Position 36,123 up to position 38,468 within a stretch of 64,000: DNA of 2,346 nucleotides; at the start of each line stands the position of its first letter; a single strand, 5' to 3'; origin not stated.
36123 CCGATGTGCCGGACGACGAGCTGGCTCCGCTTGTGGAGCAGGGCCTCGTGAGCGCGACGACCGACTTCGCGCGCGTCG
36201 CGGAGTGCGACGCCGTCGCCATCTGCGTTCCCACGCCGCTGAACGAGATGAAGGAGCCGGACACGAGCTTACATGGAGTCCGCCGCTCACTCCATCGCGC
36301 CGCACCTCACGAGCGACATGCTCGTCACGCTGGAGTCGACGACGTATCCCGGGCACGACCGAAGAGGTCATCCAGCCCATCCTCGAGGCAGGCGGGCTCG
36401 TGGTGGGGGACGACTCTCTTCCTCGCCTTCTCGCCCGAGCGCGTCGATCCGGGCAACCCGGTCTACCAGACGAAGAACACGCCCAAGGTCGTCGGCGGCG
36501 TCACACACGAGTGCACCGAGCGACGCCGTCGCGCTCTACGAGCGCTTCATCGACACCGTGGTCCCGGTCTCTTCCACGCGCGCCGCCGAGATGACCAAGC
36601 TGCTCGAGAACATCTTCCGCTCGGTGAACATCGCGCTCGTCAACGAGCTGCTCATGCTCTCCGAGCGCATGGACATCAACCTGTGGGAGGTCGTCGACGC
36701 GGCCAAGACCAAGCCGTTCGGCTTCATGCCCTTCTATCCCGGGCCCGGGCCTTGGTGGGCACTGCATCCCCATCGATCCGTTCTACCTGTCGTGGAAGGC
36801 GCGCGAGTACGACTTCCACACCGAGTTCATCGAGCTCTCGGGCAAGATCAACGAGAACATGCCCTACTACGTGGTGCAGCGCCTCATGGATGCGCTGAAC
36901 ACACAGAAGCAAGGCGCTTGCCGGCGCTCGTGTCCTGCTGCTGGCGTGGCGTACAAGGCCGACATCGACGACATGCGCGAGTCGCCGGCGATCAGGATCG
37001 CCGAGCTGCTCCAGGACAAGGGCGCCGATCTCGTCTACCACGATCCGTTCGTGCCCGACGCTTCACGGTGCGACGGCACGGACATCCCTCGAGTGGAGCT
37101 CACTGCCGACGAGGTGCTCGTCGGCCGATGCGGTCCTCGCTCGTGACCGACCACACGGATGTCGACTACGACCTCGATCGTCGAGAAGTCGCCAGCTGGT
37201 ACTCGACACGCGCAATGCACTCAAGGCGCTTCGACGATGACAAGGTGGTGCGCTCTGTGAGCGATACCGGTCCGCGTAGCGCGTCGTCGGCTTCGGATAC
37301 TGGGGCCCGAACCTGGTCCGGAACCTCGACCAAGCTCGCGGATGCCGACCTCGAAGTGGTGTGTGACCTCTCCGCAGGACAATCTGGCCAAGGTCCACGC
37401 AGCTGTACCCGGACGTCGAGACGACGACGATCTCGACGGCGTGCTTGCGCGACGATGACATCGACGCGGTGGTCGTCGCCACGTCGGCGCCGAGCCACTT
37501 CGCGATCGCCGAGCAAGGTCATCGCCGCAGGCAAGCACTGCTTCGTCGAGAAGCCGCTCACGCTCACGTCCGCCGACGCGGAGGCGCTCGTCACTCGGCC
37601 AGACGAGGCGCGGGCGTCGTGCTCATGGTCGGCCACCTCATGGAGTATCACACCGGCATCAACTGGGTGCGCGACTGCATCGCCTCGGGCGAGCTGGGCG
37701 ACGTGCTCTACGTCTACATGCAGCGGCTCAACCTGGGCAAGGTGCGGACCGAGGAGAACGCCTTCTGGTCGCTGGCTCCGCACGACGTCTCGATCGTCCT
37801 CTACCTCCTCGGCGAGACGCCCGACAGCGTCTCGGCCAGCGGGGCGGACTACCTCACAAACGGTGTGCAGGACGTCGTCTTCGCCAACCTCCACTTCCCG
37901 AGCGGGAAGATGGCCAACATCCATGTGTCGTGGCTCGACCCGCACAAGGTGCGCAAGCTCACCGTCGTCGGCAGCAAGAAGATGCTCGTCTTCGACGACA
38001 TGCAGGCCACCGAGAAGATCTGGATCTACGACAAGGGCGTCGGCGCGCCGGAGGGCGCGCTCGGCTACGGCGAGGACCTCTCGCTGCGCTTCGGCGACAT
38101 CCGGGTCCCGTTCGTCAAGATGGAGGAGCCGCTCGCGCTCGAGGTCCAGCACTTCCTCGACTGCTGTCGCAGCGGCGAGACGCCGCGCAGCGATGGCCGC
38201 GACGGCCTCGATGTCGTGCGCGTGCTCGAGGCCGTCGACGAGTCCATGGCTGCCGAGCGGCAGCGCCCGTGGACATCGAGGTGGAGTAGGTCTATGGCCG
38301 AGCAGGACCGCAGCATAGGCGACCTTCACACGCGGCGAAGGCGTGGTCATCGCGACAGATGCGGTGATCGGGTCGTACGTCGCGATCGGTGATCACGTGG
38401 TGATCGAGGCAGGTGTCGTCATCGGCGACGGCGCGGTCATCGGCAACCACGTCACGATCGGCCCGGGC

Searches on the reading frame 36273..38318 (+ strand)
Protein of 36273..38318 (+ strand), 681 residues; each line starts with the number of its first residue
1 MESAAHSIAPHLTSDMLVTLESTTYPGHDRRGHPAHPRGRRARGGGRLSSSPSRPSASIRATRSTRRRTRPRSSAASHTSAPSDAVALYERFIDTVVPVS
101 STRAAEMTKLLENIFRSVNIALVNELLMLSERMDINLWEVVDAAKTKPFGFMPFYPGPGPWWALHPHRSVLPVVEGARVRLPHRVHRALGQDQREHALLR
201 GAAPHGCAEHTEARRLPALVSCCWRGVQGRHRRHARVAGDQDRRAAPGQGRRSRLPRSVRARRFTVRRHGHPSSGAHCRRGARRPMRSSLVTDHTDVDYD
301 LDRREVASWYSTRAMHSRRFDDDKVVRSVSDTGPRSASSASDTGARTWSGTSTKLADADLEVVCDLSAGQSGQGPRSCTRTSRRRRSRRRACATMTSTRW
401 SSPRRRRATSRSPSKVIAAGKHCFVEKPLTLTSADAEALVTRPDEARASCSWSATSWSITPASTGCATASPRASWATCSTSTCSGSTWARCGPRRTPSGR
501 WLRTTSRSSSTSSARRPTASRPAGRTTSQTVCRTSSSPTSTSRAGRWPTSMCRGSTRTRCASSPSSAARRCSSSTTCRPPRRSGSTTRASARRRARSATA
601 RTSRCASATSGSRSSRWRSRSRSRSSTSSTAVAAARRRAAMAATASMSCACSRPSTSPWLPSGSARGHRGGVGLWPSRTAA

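Call 72: search_protein_families(library=pfam, proteins=[window:36273-38318:+], max_evalue=0.001)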
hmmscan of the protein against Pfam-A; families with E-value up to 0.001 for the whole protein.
window:36273-38318:+ (681 aa): 2 families
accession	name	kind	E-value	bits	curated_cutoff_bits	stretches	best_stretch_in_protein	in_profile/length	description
PF00984.24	UDPG_MGDP_dh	-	6.2e-16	58.7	25.4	1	103-159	1-58/94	UDP-glucose/GDP-mannose dehydrogenase family, central domain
PF01408.29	GFO_IDH_MocA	-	0.00015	22.9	24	0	415-446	81-112/120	Oxidoreductase family, NAD-binding Rossmann fold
